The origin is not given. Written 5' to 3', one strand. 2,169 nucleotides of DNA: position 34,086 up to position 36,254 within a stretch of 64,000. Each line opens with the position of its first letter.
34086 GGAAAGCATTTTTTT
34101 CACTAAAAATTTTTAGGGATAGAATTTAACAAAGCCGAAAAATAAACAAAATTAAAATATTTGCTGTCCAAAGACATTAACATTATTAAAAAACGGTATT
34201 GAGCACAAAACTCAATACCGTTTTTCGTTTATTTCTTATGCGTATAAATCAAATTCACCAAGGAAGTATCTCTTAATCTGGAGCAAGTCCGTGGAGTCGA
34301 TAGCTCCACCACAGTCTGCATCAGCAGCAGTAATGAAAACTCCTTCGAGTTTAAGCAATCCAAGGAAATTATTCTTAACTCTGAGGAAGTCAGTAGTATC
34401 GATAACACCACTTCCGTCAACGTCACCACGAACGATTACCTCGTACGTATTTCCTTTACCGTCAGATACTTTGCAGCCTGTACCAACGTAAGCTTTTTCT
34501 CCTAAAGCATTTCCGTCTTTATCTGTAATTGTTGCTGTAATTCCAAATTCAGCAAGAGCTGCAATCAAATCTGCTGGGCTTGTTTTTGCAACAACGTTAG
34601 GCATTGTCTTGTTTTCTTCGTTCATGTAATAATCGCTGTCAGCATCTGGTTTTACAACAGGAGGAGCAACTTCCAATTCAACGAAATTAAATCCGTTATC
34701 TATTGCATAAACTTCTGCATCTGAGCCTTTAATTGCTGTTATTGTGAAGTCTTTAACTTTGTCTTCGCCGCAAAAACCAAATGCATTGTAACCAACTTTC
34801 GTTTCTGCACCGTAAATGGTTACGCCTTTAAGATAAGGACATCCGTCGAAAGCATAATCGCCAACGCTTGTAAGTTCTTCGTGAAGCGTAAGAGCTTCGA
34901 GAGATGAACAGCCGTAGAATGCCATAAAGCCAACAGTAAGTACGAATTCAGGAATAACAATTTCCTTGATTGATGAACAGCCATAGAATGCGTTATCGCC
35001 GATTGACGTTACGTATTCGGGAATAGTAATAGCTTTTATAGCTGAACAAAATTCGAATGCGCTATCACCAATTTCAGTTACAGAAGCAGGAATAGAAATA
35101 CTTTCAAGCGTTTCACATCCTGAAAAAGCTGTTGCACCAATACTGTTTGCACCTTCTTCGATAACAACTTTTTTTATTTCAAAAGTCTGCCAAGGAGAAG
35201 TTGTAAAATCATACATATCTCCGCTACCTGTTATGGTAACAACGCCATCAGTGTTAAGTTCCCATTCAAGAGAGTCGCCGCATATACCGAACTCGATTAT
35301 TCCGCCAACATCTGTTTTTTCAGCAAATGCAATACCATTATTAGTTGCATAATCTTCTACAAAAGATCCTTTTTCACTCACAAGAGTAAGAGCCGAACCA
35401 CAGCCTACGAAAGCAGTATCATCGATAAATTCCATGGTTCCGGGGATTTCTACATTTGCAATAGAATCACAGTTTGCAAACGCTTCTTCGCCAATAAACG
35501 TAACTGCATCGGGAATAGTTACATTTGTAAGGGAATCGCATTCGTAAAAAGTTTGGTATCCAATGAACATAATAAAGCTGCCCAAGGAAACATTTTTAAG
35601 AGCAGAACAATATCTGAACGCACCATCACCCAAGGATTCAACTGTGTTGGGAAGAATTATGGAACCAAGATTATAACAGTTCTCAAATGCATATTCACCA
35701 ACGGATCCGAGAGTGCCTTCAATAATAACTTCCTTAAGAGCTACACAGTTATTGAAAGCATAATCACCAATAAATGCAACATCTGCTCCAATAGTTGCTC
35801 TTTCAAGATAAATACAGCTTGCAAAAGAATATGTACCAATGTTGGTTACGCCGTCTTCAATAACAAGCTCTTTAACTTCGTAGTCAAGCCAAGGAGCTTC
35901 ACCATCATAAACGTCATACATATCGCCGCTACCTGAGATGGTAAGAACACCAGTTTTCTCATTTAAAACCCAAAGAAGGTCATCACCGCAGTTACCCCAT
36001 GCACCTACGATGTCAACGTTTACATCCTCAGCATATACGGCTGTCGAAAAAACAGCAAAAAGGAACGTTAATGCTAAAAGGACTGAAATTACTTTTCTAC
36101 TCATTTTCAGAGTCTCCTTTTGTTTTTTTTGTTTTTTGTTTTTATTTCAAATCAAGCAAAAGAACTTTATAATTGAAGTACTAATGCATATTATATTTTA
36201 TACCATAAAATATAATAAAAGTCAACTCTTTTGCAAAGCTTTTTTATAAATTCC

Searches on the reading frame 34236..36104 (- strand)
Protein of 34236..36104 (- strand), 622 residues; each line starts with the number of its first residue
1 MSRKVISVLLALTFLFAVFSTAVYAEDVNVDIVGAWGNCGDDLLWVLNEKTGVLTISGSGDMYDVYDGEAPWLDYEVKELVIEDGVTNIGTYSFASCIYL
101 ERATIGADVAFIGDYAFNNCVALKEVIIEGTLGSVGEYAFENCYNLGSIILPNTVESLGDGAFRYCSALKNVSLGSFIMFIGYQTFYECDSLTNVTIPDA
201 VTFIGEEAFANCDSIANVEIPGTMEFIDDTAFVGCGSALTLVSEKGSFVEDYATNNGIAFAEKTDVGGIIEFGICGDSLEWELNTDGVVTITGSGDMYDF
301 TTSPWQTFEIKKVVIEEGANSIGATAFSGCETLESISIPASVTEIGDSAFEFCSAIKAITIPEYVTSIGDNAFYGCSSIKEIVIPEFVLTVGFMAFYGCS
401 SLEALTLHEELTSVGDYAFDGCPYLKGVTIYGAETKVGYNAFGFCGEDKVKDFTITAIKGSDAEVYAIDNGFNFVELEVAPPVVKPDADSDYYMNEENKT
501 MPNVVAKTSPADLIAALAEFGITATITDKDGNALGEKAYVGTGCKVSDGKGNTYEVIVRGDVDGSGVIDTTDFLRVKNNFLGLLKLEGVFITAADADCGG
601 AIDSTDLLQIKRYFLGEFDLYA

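Call 17: search_protein_families(library=pfam, proteins=[window:34236-36104:-], max_evalue=0.01)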
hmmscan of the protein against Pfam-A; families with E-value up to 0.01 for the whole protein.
window:34236-36104:- (622 aa): 3 families
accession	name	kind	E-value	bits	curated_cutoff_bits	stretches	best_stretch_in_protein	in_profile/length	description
PF13306.12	LRR_5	-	1.9e-87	290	27.7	3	321-445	2-123/127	BspA type Leucine rich repeat region (6 copies)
PF00404.24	Dockerin_1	-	9.8e-11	42.1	22.9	1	560-615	2-57/57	Dockerin type I domain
PF13855.12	LRR_8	-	2.5e-07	30.8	27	0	365-408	13-57/61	Leucine rich repeat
